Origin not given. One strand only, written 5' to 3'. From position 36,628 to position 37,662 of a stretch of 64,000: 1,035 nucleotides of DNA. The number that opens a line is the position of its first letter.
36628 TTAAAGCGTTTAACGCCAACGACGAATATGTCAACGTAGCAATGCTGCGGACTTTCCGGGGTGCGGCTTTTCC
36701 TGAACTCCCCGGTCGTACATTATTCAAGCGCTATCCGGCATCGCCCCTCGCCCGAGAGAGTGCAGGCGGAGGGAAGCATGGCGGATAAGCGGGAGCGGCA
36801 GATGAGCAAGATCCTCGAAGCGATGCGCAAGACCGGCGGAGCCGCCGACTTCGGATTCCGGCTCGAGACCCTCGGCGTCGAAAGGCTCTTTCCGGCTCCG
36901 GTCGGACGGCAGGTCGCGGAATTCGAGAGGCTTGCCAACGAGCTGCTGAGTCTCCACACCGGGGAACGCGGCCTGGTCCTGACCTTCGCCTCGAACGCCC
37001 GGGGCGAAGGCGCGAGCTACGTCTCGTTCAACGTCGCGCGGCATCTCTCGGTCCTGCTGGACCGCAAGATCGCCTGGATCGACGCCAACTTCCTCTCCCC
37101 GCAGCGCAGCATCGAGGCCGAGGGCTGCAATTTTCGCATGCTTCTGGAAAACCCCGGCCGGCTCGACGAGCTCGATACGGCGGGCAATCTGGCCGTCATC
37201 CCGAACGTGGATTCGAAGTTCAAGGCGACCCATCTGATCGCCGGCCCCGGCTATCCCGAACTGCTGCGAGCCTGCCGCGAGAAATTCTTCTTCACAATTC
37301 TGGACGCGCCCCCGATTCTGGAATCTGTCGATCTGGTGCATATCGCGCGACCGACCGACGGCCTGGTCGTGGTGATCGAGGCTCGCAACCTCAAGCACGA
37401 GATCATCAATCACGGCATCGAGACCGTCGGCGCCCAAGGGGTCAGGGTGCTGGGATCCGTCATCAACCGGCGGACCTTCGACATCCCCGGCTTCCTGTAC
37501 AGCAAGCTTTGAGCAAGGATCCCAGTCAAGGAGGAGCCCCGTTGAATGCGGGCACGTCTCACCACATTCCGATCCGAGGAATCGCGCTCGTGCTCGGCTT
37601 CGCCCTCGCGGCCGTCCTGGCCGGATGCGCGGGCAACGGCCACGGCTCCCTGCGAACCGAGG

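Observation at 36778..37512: BY-kinase-like protein whose Walker A lysine is replaced (GEGAS instead of GEGKS) and which lacks a C-terminal tyrosine cluster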

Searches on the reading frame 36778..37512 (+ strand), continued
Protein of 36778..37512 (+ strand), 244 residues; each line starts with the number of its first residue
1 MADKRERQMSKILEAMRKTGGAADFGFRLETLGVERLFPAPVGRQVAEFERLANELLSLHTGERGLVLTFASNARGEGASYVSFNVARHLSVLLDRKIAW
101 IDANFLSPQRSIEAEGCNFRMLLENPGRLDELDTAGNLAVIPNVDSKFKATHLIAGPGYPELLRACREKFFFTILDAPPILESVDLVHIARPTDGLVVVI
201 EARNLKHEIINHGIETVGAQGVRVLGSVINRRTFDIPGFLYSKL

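Call 34: search_solved_structures(query=A1, max_evalue=0.01, show_alignments=5)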
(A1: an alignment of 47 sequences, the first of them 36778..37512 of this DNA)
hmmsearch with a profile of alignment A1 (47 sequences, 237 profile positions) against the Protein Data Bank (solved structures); distinct sequences matched with E-value up to 0.01: 37.
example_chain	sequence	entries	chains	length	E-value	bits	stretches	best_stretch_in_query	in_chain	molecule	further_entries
6u1q_A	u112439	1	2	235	3.9e-27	98.3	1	25-224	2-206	VpsO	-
4jlv_A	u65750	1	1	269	1.6e-24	89.8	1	25-226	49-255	C-terminal fragment of Membrane protein CapA1, Putative uncharacterized protein capB1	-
2ved_A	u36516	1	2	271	4.8e-23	84.9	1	31-224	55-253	MEMBRANE PROTEIN CAPA1, PROTEIN TYROSINE KINASE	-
6z0p_A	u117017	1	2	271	5.9e-23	84.6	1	35-223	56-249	BceF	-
3bfv_A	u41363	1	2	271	6.7e-23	84.5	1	31-224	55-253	Membrane protein CapA1, Protein tyrosine kinase,Protein tyrosine kinase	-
4jmp_A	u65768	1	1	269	7.1e-23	84.4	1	32-224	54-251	C-terminal fragment of CapA, Protein tyrosine kinase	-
3cio_A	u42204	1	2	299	4e-21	78.6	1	33-223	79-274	Tyrosine-protein kinase etk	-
7ni2_A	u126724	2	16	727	6.7e-20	74.6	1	34-223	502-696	Tyrosine-protein kinase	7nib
9i2q_D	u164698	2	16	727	6.7e-20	74.6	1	34-223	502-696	Putative transmembrane protein Wzc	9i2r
9exq_D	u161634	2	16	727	6.7e-20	74.6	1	34-223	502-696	Putative transmembrane protein Wzc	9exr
9exo_H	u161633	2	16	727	6.7e-20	74.6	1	34-223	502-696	Putative transmembrane protein Wzc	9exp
7nhr_A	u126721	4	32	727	6.7e-20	74.6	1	34-223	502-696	Putative transmembrane protein Wzc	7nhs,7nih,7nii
3la6_A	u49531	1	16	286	3.6e-19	72.2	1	24-223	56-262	Tyrosine-protein kinase wzc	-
9xgv_A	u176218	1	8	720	3.1e-18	69.2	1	34-223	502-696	Tyrosine-protein kinase wzc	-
9r62_I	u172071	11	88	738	3.4e-18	69.1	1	34-223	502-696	Tyrosine-protein kinase wzc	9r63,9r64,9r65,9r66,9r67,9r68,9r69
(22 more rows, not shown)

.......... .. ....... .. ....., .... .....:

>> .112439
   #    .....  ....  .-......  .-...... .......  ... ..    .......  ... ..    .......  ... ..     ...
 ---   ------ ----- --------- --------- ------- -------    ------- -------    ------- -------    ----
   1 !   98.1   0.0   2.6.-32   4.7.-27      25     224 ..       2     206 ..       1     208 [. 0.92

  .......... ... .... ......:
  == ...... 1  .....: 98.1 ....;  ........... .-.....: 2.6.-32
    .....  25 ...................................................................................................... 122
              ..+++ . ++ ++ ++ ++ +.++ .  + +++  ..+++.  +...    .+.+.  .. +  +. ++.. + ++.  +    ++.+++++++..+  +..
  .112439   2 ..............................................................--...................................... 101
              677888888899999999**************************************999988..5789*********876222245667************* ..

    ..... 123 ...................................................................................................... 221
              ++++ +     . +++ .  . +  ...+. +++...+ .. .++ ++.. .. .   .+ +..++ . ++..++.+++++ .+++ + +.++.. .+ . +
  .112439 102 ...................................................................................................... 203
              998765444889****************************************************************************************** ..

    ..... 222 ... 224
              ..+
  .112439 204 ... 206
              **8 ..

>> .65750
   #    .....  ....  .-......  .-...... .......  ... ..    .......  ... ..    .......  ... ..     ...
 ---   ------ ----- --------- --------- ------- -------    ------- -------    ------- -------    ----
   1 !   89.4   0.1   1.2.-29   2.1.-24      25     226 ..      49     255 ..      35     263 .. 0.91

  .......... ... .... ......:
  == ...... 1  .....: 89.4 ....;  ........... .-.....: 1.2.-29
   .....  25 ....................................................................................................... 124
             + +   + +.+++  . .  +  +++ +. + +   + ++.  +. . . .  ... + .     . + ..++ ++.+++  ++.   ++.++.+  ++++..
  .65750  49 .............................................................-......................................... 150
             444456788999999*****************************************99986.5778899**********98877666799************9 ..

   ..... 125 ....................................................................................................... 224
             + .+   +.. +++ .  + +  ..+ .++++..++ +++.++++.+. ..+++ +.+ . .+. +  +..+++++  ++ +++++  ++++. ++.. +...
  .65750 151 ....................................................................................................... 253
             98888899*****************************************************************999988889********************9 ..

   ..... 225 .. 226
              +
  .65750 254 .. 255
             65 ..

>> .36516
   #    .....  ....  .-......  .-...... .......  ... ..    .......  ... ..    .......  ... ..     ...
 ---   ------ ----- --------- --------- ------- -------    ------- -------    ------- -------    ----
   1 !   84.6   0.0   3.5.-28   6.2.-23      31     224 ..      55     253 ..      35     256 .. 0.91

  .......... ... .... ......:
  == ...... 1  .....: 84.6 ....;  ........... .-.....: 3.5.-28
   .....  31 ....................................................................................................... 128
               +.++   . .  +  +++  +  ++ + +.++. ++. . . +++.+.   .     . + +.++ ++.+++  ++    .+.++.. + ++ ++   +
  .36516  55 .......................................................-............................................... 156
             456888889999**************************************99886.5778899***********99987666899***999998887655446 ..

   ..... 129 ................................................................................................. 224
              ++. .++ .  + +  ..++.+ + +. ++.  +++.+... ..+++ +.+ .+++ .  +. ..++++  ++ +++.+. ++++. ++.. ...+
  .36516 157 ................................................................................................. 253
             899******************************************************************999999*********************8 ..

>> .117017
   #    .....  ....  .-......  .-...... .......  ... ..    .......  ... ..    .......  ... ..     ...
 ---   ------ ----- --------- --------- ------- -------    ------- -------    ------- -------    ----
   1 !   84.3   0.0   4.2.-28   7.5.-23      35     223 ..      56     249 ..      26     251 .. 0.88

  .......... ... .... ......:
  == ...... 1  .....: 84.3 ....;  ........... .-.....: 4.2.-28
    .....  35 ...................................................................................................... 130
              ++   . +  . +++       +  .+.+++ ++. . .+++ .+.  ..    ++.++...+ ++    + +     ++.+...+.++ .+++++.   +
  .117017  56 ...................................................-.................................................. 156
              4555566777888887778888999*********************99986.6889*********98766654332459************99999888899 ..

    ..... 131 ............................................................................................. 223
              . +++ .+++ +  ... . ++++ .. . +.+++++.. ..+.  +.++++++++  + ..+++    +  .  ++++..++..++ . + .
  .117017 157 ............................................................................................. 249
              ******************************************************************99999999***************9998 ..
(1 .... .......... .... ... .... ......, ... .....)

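Call 35: fold_search(model_id=the predicted structure, library=pdb)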
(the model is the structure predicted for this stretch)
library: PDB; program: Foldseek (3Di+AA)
matches with E <= 10: 1493; with E <= 0.001: 172
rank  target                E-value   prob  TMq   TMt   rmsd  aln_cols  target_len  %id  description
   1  7nhr_A                4.5e-12  1.00  0.70  0.27   8.2       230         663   18  Putative transmembrane protein Wzc K540M C1 (released 2021-08-25)
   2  4jmp                  6.6e-12  1.00  0.68  0.73   3.0       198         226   20  Crystal structure of the chimerical protein CapA2B2 (released 2014-02-05)
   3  9exo_B                7.0e-12  1.00  0.69  0.32   7.8       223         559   18  Wzc-K540M-2YE MgADP C1 (released 2025-04-23)
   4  9exq_B                1.1e-11  1.00  0.69  0.32   7.5       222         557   18  Wzc-K540M-3YE-N711Y MgADP C1 (released 2025-04-23)
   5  9exq_E                1.2e-11  1.00  0.70  0.35   7.5       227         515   18  Wzc-K540M-3YE-N711Y MgADP C1 (released 2025-04-23)
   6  7nhr_B                1.2e-11  1.00  0.69  0.31   8.2       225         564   18  Putative transmembrane protein Wzc K540M C1 (released 2021-08-25)
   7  6u1q_B                1.3e-11  1.00  0.64  0.76   3.8       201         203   22  Crystal Structure of VpsO (VC0937) Kinase domain (released 2020-08-19)
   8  9exq_C                1.3e-11  1.00  0.69  0.32   7.6       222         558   18  Wzc-K540M-3YE-N711Y MgADP C1 (released 2025-04-23)
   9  6u1q_A                1.3e-11  1.00  0.64  0.74   5.2       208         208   22  Crystal Structure of VpsO (VC0937) Kinase domain (released 2020-08-19)
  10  7nhr_C                1.8e-11  1.00  0.69  0.31   7.8       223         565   18  Putative transmembrane protein Wzc K540M C1 (released 2021-08-25)
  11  7nhs_A                2.1e-11  1.00  0.69  0.34   7.8       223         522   18  Wzc K540M C8 (released 2021-08-25)
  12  9exq_A                2.1e-11  1.00  0.69  0.27   7.5       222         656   18  Wzc-K540M-3YE-N711Y MgADP C1 (released 2025-04-23)
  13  3la6_F                2.2e-11  1.00  0.66  0.63   4.1       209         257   16  Octameric kinase domain of the E. coli tyrosine kinase Wzc with bound ADP (released 2010-08-25)
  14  9i2q_E                3.1e-11  1.00  0.68  0.34   7.7       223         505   18  Wzc-K540M-3YE MgADP C1 (released 2025-04-30)
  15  9i2q_B                3.1e-11  1.00  0.68  0.32   7.7       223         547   18  Wzc-K540M-3YE MgADP C1 (released 2025-04-30)
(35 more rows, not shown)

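Call 36: search_protein_representatives(protein=window:36778-37512:+)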
Query: 244 residues. Proteins with E-value up to 0.001 (for the whole library): 5705; up to 1e-10: 262; up to 1e-30: 15. The best 150 are listed.
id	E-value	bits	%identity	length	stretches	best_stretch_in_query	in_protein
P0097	8.5e-60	218.6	47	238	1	9-244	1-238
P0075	6.7e-50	186.2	43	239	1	9-244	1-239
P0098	1.3e-47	178.7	41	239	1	9-242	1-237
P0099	1.6e-47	178.4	41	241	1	9-243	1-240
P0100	1.1e-42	162.6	39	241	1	9-244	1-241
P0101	7.9e-42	159.8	43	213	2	9-151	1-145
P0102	3.3e-40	154.5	38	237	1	9-243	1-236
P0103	3.7e-40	154.3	39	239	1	9-244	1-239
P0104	7.2e-40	153.3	36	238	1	9-243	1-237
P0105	1.1e-39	152.8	39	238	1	10-244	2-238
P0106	2.7e-39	151.5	41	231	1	17-243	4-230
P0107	2.3e-38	148.4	41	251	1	36-244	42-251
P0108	7.0e-37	143.6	47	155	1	68-205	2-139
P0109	2.1e-36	142.0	50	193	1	22-164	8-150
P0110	7.2e-32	127.2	38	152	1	94-244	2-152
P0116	1.9e-18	83.3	31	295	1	47-243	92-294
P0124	2.5e-16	76.3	32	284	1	47-244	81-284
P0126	5.2e-16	75.3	30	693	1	46-244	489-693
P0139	2.1e-14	70.0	30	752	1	44-244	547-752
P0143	2.7e-14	69.7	33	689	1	32-244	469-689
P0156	7.9e-14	68.1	34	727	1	47-244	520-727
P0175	4.2e-13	65.8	26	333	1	20-244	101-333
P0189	9.2e-13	64.6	32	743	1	57-244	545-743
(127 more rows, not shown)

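Call 61: list_cluster_members(proteins=[P0087, P0088, P0116, P0124, P0126, P0139, P0143, P0156, P0175, P0189])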
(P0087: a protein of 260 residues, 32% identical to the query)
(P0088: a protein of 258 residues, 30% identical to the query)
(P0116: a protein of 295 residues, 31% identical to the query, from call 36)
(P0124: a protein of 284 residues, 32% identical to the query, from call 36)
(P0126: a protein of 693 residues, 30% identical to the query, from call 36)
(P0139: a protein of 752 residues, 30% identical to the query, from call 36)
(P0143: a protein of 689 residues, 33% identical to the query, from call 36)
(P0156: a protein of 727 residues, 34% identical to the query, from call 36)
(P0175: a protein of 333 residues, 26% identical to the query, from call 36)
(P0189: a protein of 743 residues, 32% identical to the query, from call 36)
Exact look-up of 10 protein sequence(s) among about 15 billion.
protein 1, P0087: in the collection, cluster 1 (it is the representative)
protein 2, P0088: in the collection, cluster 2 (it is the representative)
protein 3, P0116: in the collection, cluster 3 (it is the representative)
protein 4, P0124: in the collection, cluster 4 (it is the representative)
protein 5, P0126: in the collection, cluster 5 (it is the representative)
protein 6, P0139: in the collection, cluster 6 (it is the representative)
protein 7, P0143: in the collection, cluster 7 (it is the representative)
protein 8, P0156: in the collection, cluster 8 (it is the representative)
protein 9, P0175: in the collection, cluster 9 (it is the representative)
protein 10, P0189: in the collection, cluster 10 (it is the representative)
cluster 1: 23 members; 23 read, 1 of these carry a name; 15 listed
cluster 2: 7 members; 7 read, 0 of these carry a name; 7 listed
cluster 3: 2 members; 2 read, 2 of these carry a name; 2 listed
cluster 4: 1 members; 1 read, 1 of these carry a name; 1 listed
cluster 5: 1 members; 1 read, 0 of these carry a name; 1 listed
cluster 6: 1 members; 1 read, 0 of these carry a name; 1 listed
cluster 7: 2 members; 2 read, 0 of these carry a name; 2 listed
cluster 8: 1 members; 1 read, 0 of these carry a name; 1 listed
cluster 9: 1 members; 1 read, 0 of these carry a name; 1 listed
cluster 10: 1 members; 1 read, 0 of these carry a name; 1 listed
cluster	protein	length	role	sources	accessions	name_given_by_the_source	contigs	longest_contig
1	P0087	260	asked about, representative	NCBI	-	-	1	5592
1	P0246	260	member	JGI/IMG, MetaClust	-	\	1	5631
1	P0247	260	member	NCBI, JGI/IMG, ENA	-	-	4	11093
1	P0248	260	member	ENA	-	-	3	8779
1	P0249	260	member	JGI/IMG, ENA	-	-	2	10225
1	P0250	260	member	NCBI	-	-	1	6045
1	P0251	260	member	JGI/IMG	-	-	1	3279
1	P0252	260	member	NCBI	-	-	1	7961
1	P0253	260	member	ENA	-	-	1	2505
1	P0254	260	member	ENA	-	-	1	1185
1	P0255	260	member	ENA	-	-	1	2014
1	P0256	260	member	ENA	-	-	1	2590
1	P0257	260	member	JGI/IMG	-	-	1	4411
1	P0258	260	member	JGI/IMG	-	-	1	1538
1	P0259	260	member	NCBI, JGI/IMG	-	-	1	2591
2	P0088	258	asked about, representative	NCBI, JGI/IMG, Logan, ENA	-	-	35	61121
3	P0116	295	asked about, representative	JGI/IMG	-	capsular exopolysaccharide synthesis family protein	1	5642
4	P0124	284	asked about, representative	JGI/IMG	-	capsular exopolysaccharide synthesis family protein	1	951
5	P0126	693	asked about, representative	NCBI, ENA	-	-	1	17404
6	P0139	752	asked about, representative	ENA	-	-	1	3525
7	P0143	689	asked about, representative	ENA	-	-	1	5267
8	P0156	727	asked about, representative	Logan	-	-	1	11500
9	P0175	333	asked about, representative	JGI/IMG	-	-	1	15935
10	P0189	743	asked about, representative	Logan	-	-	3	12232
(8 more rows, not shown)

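Call 63: search_dna_similar(query=window:36778-37512:+, collection=plasmids, mode=protein, max_evalue=0.001, max_rows=25)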
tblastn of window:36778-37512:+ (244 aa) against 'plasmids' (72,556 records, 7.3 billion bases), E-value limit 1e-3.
Records with a match: 32; places in all: 32; records where one place covers at least 80% of the query: 7.
Best place of each record, by identity: <60% 32.
By first word of the organism name: Bradyrhizobium 4; Enterococcus 4; Agrobacterium 3; Roseomonas 2; Cetobacterium 2; Deinococcus 2; Allorhizobium 1; Rhizobium 1; [Eubacterium] 1; Lachnospira 1; and 11 more.
By predicted mobility (MOB-suite, as given by PLSDB): non-mobilizable 17; mobilizable 8; conjugative 7.
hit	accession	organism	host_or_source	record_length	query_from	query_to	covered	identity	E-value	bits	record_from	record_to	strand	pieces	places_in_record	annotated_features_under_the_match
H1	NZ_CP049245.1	Allorhizobium pseudoryzae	cell culture,soil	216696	38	231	80%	29.4%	5e-8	61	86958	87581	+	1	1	polysaccharide biosynthesis tyrosine autokinase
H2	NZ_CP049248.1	Rhizobium rhizoryzae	cell culture,soil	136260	47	235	77%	28.0%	5e-4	48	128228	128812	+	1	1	polysaccharide biosynthesis tyrosine autokinase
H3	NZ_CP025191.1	Roseomonas mucosa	Homo sapiens,clinical, human skin, ...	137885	36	230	80%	26.2%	3e-7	58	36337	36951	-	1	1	polysaccharide biosynthesis tyrosine autokinase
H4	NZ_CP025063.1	Roseomonas mucosa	Homo sapiens,Clinical, healthy, human ...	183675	36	230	80%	26.2%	3e-7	58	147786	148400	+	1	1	polysaccharide biosynthesis tyrosine autokinase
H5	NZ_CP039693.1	Agrobacterium larrymoorei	-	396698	62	231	70%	28.4%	5e-4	48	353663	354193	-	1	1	GNVR domain-containing protein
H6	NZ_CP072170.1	Agrobacterium larrymoorei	Ficus benjamina,cell culture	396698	62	231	70%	28.4%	5e-4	48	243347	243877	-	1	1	GNVR domain-containing protein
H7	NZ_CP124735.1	Agrobacterium larrymoorei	-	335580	62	231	70%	28.4%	6e-4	48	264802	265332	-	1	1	GNVR domain-containing protein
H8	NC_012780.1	[Eubacterium] eligens ATCC 27750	-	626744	26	231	84%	22.9%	3e-6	55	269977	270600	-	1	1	CpsD/CapB family tyrosine-protein kinase | Wzz/FepE/Etk N-terminal domain-containing protein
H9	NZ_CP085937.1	Lachnospira eligens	-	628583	26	231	84%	22.9%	3e-6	55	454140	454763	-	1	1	CpsD/CapB family tyrosine-protein kinase | Wzz/FepE/Etk N-terminal domain-containing protein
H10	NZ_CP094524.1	Bradyrhizobium sp. ISRA443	Arachis hypogaea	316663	46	241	80%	23.8%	1e-4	50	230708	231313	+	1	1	polysaccharide biosynthesis tyrosine autokinase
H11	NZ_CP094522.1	Bradyrhizobium sp. ISRA437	Arachis hypogaea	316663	46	241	80%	23.8%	1e-4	50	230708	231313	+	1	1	polysaccharide biosynthesis tyrosine autokinase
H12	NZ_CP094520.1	Bradyrhizobium sp. ISRA436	Arachis hypogaea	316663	46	241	80%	23.8%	1e-4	50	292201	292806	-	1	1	polysaccharide biosynthesis tyrosine autokinase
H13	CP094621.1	Bradyrhizobium sp. ISRA435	Arachis hypogaea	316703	46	241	80%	23.8%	1e-4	50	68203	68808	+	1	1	polysaccharide biosynthesis tyrosine autokinase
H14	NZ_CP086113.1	Skermanella rosea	single cell,hydrocarbon-contaminated ...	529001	32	231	82%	23.1%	2e-4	49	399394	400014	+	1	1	polysaccharide biosynthesis tyrosine autokinase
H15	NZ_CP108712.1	Streptomyces sp. NBC_01001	-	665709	49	230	75%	25.3%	2e-4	50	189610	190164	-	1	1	polysaccharide biosynthesis tyrosine autokinase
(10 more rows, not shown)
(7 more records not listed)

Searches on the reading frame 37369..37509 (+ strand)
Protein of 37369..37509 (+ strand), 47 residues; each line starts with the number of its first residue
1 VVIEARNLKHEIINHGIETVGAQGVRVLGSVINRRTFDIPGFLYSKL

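Call 39: search_solved_structures(query=window:37369-37509:+, max_evalue=10, show_alignments=3)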
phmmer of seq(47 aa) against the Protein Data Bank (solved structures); distinct sequences matched with E-value up to 10: 3.
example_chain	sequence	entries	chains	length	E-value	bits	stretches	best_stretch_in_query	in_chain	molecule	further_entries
4jmp_A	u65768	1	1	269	1.4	12.5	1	3-40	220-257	C-terminal fragment of CapA, Protein tyrosine kinase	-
2ved_A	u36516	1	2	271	1.5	12.5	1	3-40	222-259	MEMBRANE PROTEIN CAPA1, PROTEIN TYROSINE KINASE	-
3bfv_A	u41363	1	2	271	1.5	12.4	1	3-40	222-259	Membrane protein CapA1, Protein tyrosine kinase,Protein tyrosine kinase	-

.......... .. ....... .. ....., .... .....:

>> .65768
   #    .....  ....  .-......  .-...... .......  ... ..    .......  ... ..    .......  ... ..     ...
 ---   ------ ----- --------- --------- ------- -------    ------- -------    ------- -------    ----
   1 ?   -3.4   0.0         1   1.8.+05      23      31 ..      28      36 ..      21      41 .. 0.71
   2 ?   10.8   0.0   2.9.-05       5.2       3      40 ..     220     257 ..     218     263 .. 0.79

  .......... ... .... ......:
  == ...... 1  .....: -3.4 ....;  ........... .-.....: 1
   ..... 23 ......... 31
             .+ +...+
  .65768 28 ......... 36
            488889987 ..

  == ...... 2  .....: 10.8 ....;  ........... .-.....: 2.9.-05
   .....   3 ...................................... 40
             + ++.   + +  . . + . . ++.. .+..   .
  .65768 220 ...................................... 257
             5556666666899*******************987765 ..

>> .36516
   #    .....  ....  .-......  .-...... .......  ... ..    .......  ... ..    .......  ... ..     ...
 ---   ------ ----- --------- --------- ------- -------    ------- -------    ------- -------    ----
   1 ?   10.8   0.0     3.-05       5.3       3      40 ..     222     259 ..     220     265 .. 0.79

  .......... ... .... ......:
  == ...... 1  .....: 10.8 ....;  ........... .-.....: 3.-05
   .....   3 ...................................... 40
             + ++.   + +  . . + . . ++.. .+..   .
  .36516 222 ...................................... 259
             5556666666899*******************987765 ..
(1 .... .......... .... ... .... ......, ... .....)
